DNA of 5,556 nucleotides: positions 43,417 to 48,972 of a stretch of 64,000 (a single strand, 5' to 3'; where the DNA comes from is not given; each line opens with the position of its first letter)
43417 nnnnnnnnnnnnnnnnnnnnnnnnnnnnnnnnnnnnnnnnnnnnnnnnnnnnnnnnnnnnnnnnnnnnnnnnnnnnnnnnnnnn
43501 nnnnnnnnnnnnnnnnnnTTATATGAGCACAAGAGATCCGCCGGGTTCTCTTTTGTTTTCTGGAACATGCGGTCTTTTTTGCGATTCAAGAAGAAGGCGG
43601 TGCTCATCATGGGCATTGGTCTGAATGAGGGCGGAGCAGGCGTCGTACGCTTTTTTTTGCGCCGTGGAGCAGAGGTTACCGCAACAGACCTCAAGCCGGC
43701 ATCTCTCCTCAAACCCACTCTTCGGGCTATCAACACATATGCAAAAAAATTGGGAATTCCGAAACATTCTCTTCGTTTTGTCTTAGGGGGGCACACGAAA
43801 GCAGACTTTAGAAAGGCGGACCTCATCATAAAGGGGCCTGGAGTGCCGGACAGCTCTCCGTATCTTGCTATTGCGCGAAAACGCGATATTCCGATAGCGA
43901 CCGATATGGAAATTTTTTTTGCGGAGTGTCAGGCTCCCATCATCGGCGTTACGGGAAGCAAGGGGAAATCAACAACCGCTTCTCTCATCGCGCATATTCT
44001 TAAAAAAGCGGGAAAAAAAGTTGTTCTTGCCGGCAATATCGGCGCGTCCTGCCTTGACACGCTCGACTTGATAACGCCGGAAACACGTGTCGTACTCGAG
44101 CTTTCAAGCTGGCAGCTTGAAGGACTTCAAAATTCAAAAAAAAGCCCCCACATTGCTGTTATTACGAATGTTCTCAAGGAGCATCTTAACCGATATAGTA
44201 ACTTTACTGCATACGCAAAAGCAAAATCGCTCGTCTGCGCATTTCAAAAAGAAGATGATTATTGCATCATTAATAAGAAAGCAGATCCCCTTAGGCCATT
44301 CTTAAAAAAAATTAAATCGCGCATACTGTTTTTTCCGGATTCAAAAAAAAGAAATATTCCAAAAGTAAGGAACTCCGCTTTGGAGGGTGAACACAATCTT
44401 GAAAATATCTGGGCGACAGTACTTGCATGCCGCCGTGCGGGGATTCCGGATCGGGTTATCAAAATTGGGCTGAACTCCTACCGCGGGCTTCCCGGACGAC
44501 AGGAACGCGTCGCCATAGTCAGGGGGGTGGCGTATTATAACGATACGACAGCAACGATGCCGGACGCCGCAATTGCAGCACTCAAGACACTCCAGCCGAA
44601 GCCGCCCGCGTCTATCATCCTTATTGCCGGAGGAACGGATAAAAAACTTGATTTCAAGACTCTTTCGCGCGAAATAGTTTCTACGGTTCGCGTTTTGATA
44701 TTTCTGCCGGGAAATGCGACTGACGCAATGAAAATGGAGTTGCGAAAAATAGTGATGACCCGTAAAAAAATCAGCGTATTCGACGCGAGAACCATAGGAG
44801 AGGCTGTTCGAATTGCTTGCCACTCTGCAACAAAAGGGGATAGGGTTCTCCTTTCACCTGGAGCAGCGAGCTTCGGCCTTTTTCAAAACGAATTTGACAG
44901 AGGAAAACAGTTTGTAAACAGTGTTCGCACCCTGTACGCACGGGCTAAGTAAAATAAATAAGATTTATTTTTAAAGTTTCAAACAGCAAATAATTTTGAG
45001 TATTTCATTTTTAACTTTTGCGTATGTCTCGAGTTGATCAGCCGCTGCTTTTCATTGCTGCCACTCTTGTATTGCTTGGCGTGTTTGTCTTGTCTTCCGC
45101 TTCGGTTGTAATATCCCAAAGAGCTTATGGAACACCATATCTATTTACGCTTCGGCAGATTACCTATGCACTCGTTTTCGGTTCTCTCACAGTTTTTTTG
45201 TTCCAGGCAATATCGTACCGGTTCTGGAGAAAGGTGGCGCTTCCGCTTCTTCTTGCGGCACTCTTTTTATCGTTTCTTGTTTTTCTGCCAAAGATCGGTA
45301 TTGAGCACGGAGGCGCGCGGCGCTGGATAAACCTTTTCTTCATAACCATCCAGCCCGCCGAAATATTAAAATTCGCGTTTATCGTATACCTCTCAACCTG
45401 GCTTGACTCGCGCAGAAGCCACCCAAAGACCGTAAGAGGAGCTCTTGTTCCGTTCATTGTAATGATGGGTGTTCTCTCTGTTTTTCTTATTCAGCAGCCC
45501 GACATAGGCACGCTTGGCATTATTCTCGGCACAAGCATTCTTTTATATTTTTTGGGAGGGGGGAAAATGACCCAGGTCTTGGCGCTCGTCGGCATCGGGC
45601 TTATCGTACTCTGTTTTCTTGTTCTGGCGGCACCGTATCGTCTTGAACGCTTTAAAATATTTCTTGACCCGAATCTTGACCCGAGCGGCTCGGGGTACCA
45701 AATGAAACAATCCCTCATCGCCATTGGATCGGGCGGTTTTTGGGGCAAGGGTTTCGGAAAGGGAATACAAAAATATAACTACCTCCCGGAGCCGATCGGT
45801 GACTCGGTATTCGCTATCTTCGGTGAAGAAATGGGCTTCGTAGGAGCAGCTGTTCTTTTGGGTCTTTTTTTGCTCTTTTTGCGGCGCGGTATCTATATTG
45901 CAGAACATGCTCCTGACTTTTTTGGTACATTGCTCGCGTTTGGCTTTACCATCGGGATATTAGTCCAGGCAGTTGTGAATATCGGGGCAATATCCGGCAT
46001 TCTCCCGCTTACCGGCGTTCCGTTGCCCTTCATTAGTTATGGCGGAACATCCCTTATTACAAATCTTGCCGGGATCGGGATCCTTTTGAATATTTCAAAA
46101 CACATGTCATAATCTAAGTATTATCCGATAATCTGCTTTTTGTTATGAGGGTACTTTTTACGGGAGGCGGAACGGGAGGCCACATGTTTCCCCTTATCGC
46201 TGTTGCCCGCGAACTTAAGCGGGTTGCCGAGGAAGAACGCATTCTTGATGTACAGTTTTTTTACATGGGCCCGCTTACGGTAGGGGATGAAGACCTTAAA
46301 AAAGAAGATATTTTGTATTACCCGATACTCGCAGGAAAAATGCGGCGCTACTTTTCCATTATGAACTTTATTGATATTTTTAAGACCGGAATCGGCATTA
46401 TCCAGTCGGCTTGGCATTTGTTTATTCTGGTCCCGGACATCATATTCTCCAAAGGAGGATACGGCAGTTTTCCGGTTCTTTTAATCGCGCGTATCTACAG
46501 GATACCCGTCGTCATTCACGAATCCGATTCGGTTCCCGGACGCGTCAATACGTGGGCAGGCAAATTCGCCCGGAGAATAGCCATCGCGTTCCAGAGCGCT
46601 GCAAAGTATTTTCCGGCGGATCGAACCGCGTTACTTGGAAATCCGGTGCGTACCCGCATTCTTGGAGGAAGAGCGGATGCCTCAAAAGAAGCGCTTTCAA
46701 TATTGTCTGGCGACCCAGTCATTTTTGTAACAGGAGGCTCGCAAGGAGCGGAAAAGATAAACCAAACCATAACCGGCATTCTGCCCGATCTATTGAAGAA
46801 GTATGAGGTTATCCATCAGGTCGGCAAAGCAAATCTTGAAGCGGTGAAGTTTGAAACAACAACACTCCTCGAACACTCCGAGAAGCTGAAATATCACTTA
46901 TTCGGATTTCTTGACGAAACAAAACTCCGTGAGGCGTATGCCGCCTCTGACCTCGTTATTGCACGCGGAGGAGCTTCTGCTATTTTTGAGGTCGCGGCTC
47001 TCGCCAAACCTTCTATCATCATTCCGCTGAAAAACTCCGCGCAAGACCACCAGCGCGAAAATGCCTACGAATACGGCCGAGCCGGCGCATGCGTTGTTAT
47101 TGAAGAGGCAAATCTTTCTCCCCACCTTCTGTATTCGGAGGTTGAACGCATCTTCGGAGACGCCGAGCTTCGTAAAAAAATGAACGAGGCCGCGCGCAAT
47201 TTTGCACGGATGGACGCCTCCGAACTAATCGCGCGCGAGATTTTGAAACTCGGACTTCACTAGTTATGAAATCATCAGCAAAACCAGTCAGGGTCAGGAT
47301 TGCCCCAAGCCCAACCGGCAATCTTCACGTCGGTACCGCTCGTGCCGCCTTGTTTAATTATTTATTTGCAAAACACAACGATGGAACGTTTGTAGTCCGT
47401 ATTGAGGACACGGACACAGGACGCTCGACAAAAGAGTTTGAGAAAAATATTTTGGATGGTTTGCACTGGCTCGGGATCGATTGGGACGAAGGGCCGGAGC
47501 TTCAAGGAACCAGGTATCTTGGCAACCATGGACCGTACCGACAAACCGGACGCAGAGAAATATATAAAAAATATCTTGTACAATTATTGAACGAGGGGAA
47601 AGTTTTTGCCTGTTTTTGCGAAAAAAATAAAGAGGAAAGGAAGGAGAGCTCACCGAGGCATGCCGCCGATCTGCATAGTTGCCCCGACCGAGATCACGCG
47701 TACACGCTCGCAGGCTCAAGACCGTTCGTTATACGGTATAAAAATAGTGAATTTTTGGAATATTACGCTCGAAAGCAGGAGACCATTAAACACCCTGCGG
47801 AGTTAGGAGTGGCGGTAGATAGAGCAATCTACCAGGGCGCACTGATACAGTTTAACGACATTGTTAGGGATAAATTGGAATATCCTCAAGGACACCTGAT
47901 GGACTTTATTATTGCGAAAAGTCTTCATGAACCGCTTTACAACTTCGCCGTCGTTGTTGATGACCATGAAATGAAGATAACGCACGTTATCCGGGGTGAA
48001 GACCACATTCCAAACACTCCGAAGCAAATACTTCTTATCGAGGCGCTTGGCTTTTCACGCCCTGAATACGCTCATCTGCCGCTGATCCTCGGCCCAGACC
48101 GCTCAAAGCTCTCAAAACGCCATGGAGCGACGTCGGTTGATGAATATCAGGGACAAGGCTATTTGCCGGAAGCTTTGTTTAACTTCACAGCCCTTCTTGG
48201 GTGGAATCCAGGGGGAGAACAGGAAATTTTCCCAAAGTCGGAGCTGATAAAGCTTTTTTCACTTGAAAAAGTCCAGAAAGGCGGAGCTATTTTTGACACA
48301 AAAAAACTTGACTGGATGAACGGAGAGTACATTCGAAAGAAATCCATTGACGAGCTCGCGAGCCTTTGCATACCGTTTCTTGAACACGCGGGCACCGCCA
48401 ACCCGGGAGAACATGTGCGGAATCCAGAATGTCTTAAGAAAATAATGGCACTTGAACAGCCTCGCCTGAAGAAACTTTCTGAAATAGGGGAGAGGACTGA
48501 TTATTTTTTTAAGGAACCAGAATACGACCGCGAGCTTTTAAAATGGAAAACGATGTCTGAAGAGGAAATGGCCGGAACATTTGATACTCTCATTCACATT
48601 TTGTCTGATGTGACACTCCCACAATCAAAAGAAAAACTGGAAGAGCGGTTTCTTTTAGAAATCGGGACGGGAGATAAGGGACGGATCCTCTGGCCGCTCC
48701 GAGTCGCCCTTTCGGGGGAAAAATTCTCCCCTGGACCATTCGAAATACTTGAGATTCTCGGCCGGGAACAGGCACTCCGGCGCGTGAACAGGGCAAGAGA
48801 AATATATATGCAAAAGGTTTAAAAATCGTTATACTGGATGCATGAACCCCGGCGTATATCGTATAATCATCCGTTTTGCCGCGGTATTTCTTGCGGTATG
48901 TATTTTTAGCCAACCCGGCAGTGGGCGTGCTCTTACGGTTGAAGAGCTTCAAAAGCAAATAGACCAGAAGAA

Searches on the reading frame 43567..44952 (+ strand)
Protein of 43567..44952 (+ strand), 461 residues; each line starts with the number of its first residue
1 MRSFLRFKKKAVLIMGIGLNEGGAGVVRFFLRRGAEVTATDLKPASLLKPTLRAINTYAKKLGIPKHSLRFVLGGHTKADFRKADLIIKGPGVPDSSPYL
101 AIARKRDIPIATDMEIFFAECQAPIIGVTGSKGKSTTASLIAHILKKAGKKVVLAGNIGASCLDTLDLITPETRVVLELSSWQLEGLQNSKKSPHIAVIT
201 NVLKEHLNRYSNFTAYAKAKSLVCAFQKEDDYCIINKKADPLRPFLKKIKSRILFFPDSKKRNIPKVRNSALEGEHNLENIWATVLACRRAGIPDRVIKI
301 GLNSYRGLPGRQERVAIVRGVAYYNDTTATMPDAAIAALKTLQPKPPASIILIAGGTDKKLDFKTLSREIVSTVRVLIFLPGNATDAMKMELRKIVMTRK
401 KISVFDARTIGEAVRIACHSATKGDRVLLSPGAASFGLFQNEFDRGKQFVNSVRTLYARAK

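Call 3: search_protein_families(library=pfam, proteins=[window:43567-44952:+])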
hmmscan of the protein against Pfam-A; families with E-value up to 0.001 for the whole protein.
window:43567-44952:+ (461 aa): 3 families
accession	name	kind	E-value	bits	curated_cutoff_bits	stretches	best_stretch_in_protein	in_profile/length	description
PF08245.18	Mur_ligase_M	-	4.2e-23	82.8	24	1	128-262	1-151/200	Mur ligase middle domain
PF02875.26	Mur_ligase_C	-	5.2e-12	47.2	28.4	1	310-431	1-125/127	Mur ligase, glutamate ligase domain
PF21799.2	MurD-like_N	-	9.1e-09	35.9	27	1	12-110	3-86/88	Mur ligase MurD-like, N-terminal domain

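Call 4: search_protein_families(library=ncbifam, proteins=[window:43567-44952:+])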
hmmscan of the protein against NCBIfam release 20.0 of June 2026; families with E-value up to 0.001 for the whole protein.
window:43567-44952:+ (461 aa): 25 families
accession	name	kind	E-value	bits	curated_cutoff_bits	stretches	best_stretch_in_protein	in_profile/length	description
TIGR01087.1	murD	equivalog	6e-101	338.7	211.95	1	12-454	2-440/441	UDP-N-acetylmuramoyl-L-alanine--D-glutamate ligase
NF053647.1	pMurD2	equivalog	8.4e-25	87.5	550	1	17-428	6-389/405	pseudomurein biosynthesis peptide ligase pMurD2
TIGR01082.1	murC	equivalog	4.4e-24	85.4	335.1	1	72-252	47-226/449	UDP-N-acetylmuramate--L-alanine ligase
NF053645.1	pMurC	equivalog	1.8e-23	83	560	1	24-247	12-232/492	pseudomurein biosynthesis peptide ligase pMurC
TIGR01143.1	murF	subfamily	1.7e-22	79.9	288.6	1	119-399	70-376/418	UDP-N-acetylmuramoyl-tripeptide--D-alanyl-D-alanine ligase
NF001126.0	PRK00139.1-4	equivalog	2.2e-19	69.4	373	3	123-161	104-142/486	UDP-N-acetylmuramoyl-L-alanyl-D-glutamate--2,6-diaminopimelate ligase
TIGR01085.1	murE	subfamily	1e-18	67.6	257.3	2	121-165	83-127/472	UDP-N-acetylmuramyl-tripeptide synthetase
NF001124.0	PRK00139.1-2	equivalog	3e-18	65.9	476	2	114-243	100-249/500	UDP-N-acetylmuramoyl-L-alanyl-D-glutamate--2,6-diaminopimelate ligase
NF053646.1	pMurD1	equivalog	7e-18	64.5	610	1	17-427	6-436/465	pseudomurein biosynthesis peptide ligase pMurD1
NF008896.0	PRK11929.1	equivalog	8.9e-18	63.5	1023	2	120-251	601-737/965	bifunctional UDP-N-acetylmuramoyl-L-alanyl-D-glutamate--2,6-diaminopimelate ligase MurE/UDP-N-acetylmuramoyl-tripeptide--D-alanyl-D-alanine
NF010628.0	PRK14022.1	equivalog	1.2e-13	50.6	536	1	173-436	180-460/483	UDP-N-acetylmuramoyl-L-alanyl-D-glutamate--L-lysine ligase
NF033197.0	F430_CfbE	equivalog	4.3e-13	49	250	2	120-161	96-135/430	coenzyme F430 synthase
TIGR02068.2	cya_phycin_syn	equivalog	5.2e-13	47.9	850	2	120-154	476-510/862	cyanophycin synthetase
NF010623.0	PRK14016.1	subfamily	2.4e-11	42.5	877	1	121-269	478-642/871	cyanophycin synthetase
NF008041.0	PRK10773.1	equivalog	8.4e-11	41.2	551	1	121-254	98-236/453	UDP-N-acetylmuramoyl-tripeptide--D-alanyl-D-alanine ligase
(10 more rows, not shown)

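Call 13: find_related_loci(query=window:43567-44952:+, collection=genome_contigs, flank=10000)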
Query window:43567-44952:+ (461 aa) in genome_contigs; peptide patterns used: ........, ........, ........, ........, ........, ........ (x = any residue, [..] = any of these).
86 stretches matched a pattern; 7 encode a relative of the query (tblastn E <= 1e-3); 7 distinct loci.
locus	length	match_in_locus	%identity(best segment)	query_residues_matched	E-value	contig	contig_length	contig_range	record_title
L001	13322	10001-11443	44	3-457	9e-113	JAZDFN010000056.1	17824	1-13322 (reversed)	MAG: bacterium isolate MEGAHIT-group-0.209 k141_17921740, whole genome shotgun sequence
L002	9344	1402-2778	43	5-456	5e-102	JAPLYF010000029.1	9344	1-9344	MAG: Candidatus Parcubacteria bacterium isolate LacPavin_0920_SED4_MAG_37_11 LacPavin_0920_SED4_scaffold_804721, whole g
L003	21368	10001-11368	43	5-453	1e-98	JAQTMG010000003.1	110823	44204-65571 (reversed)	MAG: Patescibacteria group bacterium isolate STA_35 NODE_351_length_110823_cov_5.113274_Sandtown_A, whole genome shotgun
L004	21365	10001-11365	38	2-449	1e-77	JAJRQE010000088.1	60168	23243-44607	MAG: Spirochaetes bacterium isolate Dive100_bin10.36 k141_216355, whole genome shotgun sequence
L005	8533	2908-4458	34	1-457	2e-76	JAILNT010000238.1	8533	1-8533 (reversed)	MAG: Treponema sp. isolate RUI287 k141_15214777_flag=1_multi=7.0000_len=8533, whole genome shotgun sequence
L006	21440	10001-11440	31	28-461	9e-53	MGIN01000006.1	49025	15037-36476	MAG: Candidatus Wolfebacteria bacterium GWA1_42_9 gwa1_scaffold_1805, whole genome shotgun sequence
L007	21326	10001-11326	31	5-449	6e-52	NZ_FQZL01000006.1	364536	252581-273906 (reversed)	Dethiosulfatibacter aminovorans DSM 17477, whole genome shotgun sequence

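Call 19: search_protein_families(library=pfam, proteins=[L001:8959-10002:+, L001:6693-8423:-, L003:7088-8134:+, L003:8295-8813:+, L003:8891-9700:+, L003:5458-6687:+, L006:7260-9908:+, L006:4501-6585:+, L006:2960-3994:+, L002:146-997:+])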
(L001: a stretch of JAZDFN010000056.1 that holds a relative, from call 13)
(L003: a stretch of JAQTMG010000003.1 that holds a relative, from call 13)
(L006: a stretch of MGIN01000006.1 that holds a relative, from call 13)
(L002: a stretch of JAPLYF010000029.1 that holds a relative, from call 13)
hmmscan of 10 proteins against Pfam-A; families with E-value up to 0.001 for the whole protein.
L001:8959-10002:+ (347 aa): 2 families
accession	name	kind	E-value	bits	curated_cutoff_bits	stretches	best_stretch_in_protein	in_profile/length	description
PF00953.26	Glycos_transf_4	-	2.9e-33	115.5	27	1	106-267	5-158/160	Glycosyl transferase family 4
PF10555.14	MraY_sig1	-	0.00012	21.8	20.1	1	57-67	1-11/13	Phospho-N-acetylmuramoyl-pentapeptide-transferase signature 1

L001:6693-8423:- (576 aa): 7 families
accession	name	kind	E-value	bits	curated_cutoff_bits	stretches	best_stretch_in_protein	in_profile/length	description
PF00437.27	T2SSE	-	1.1e-133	445.9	24.9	1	170-572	3-370/370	Type II/IV secretion system protein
PF05157.20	MshEN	-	2.2e-12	47.2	23.1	1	59-143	1-86/90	MshEN domain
PF13401.12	AAA_22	-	0.0001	23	27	1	308-338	4-37/130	AAA domain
PF25199.1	nSTAND_NTPase5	-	0.00011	22.5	34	1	304-350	36-83/145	Novel STAND NTPase 5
PF20720.3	nSTAND3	-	0.00028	21.1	27.2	0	308-346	16-54/155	Novel STAND NTPase 3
PF13555.12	AAA_29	-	0.0005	20.2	27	0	308-332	21-45/61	P-loop containing region of AAA domain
PF13476.12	AAA_23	-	0.00072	20.7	27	1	304-333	14-43/201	AAA domain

L003:7088-8134:+ (348 aa): 2 families
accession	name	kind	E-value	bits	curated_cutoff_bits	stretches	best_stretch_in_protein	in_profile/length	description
PF00953.26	Glycos_transf_4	-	4.7e-32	111.6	27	1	105-268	5-158/160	Glycosyl transferase family 4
PF10555.14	MraY_sig1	-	6.5e-05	22.6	20.1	1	56-66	1-11/13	Phospho-N-acetylmuramoyl-pentapeptide-transferase signature 1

L003:8295-8813:+ (172 aa): 0 families

L003:8891-9700:+ (269 aa): 2 families
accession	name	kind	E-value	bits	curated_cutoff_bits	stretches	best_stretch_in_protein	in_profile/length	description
PF03891.20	DUF333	-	6.4e-14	52.4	25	1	81-125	2-46/47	Domain of unknown function (DUF333)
PF10648.15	Gmad2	-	4.2e-10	40.2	25.7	1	174-257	2-84/86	Immunoglobulin-like domain of bacterial spore germination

L003:5458-6687:+ (409 aa): 1 family
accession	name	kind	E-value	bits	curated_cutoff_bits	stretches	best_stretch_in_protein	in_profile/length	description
PF00266.25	Aminotran_5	-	2.5e-81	274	21.5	1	4-391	1-371/371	Aminotransferase class-V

L006:7260-9908:+ (882 aa): 5 families
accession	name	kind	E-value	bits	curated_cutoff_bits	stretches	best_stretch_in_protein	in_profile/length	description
PF00122.25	E1-E2_ATPase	-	8.6e-53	179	28.1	1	120-312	2-181/181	E1-E2 ATPase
PF00689.26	Cation_ATPase_C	-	6.6e-35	120.9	27.3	1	709-879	1-175/175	Cation transporting ATPase, C-terminus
PF00702.32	Hydrolase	-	3.4e-22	80.2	26.4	1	330-640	3-191/191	haloacid dehalogenase-like hydrolase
PF00690.31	Cation_ATPase_N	-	8.9e-21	73.8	20.4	1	13-80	1-69/69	Cation transporter/ATPase, N-terminus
PF08282.18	Hydrolase_3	-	1.1e-09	38.8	20.9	1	612-670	195-253/255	haloacid dehalogenase-like hydrolase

L006:4501-6585:+ (694 aa): 5 families
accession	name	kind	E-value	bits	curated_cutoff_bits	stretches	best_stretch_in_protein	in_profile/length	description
PF00133.28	tRNA-synt_1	-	2.3e-131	438.8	22.7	2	33-433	2-245/414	tRNA synthetases class I (I, L, M and V)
PF09334.17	tRNA-synt_1g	-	3.9e-30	105.3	20.1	2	361-571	167-385/391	tRNA synthetases class I (M)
PF08264.19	Anticodon_1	-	6.2e-25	88.2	25.1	1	598-694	2-104/148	Anticodon-binding domain of tRNA ligase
PF13603.12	tRNA-synt_1_2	-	3e-11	43.6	25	1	259-321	84-146/185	Leucyl-tRNA synthetase, editing domain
PF01406.26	tRNA-synt_1e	-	1e-06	28.8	27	0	497-558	235-295/301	tRNA synthetases class I (C) catalytic domain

L006:2960-3994:+ (344 aa): 1 family
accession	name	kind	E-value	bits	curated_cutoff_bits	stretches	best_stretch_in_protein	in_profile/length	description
PF01471.23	PG_binding_1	-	2.9e-09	37.4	23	1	255-310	1-56/57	Putative peptidoglycan binding domain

L002:146-997:+ (283 aa): 2 families
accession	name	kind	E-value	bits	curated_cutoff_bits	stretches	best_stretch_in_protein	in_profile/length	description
PF03891.20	DUF333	-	9.9e-15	55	25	1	95-141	1-47/47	Domain of unknown function (DUF333)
PF10648.15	Gmad2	-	3.2e-12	47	25.7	1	187-270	1-83/86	Immunoglobulin-like domain of bacterial spore germination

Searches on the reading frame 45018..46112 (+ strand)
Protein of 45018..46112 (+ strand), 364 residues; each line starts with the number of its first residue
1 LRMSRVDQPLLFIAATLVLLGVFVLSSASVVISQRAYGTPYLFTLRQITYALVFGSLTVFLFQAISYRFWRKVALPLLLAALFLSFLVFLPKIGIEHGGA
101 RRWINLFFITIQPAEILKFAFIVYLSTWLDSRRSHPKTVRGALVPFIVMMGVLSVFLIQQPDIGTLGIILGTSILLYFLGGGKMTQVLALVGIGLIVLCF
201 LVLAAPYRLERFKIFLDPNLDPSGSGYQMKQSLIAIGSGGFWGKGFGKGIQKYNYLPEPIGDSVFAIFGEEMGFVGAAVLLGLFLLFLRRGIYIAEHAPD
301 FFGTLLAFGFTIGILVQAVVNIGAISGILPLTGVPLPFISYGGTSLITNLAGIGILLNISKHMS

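Call 4: search_protein_families(library=ncbifam, proteins=[window:45018-46112:+])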
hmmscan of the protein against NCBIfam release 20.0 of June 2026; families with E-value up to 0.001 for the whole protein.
window:45018-46112:+ (364 aa): 6 families
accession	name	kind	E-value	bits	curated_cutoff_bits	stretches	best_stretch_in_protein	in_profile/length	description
TIGR02614.1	ftsW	equivalog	6.4e-107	357.7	337.5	1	8-362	2-356/357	putative lipid II flippase FtsW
TIGR02615.1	spoVE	exception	9.6e-96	321.3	448.8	1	10-361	4-354/354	stage V sporulation protein E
TIGR02210.1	rodA_shape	equivalog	5.2e-86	289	336.7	1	7-362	1-355/357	rod shape-determining protein RodA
NF008042.0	PRK10774.1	equivalog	5.3e-74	249.6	493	1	6-359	35-388/405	cell division protein FtsW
NF008060.0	PRK10794.1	equivalog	1.7e-56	191.8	590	1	7-362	17-362/370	peptidoglycan glycosyltransferase MrdB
NF037961.1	RodA_shape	subfamily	2.4e-37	129.2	150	2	210-350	250-398/415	rod shape-determining protein RodA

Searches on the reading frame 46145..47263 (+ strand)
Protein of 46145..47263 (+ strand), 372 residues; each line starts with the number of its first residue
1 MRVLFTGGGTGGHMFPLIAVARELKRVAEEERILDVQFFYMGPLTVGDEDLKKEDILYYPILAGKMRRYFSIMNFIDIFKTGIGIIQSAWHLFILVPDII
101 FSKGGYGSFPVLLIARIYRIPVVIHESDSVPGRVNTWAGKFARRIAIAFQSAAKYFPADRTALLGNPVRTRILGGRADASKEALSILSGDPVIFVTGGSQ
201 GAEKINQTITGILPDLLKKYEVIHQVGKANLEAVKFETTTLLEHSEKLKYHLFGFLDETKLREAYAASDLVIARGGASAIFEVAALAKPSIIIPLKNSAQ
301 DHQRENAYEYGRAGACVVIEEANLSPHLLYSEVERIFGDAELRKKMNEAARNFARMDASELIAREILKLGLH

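Call 4: search_protein_families(library=ncbifam, proteins=[window:46145-47263:+])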
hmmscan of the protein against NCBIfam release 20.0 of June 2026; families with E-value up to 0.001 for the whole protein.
window:46145-47263:+ (372 aa): 5 families
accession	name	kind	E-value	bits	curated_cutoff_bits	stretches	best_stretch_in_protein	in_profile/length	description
TIGR01133.1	murG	equivalog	1.6e-73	247.7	250.25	1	1-365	6-352/353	undecaprenyldiphospho-muramoylpentapeptide beta-N-acetylglucosaminyltransferase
NF009102.0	PRK12446.1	equivalog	3.8e-64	216.8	339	1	2-344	3-330/352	undecaprenyldiphospho-muramoylpentapeptide beta-N-acetylglucosaminyltransferase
NF041548.1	PssE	equivalog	1e-10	41.7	120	1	193-323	1-114/146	PssE/Cps14G family polysaccharide biosynthesis glycosyltransferase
NF010135.0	PRK13609.1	equivalog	1.6e-08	33.9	500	1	189-368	201-367/388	diglucosyl diacylglycerol synthase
NF046028.1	GluronsyltaseWelK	equivalog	0.00045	19.4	400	0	84-308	71-278/319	beta-1,4-glucuronosyltransferase WelK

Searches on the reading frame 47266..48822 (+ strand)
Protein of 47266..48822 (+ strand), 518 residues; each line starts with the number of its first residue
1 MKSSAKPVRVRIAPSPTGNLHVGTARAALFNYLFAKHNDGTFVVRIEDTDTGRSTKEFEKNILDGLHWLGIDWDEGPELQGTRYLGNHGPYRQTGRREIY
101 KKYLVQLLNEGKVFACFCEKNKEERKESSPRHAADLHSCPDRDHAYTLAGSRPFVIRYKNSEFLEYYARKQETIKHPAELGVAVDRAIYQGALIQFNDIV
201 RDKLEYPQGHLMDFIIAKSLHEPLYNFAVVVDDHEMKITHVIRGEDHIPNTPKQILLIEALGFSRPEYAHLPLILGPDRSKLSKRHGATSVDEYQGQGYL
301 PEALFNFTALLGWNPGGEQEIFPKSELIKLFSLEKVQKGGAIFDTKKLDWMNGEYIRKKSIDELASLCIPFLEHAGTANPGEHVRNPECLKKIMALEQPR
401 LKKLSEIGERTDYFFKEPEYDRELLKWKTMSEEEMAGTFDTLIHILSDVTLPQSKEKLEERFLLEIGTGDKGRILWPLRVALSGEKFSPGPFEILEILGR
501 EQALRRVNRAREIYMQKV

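Call 4: search_protein_families(library=ncbifam, proteins=[window:47266-48822:+])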
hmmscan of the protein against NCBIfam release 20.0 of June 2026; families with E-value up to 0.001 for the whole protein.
window:47266-48822:+ (518 aa): 10 families
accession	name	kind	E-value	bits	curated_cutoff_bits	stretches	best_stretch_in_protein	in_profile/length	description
TIGR00464.1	gltX_bact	equivalog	1.5e-139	466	289.95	2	187-509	147-465/470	glutamate--tRNA ligase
TIGR03838.1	queuosine_YadB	equivalog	9.9e-60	202.2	276.7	1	9-304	2-252/272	tRNA glutamyl-Q(34) synthetase GluQRS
NF004315.1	PRK05710.1-4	equivalog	5e-58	196.7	250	1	11-304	2-270/274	tRNA glutamyl-Q(34) synthetase GluQRS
NF004314.0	PRK05710.1-3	equivalog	9.5e-55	186.1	256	1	6-315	5-262/297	tRNA glutamyl-Q(34) synthetase GluQRS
NF004313.0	PRK05710.1-2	equivalog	3.3e-43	148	380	1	8-303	5-263/299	tRNA glutamyl-Q(34) synthetase GluQRS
NF003169.0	PRK04156.1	equivalog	1.1e-38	133.2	516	2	5-143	99-219/567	glutamate--tRNA ligase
NF004312.0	PRK05710.1-1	equivalog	2.9e-34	118.8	453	2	173-303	129-258/306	tRNA glutamyl-Q(34) synthetase GluQRS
TIGR00463.1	gltX_arch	equivalog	6.2e-31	107.5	401.75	2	7-128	93-202/560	glutamate--tRNA ligase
NF011291.0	PRK14703.1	equivalog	1.3e-11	43.5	681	1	7-75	31-99/769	glutamine--tRNA ligase/YqeY domain fusion protein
TIGR00440.1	glnS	equivalog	3.1e-10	39.5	425.8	1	8-144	1-122/524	glutamine--tRNA ligase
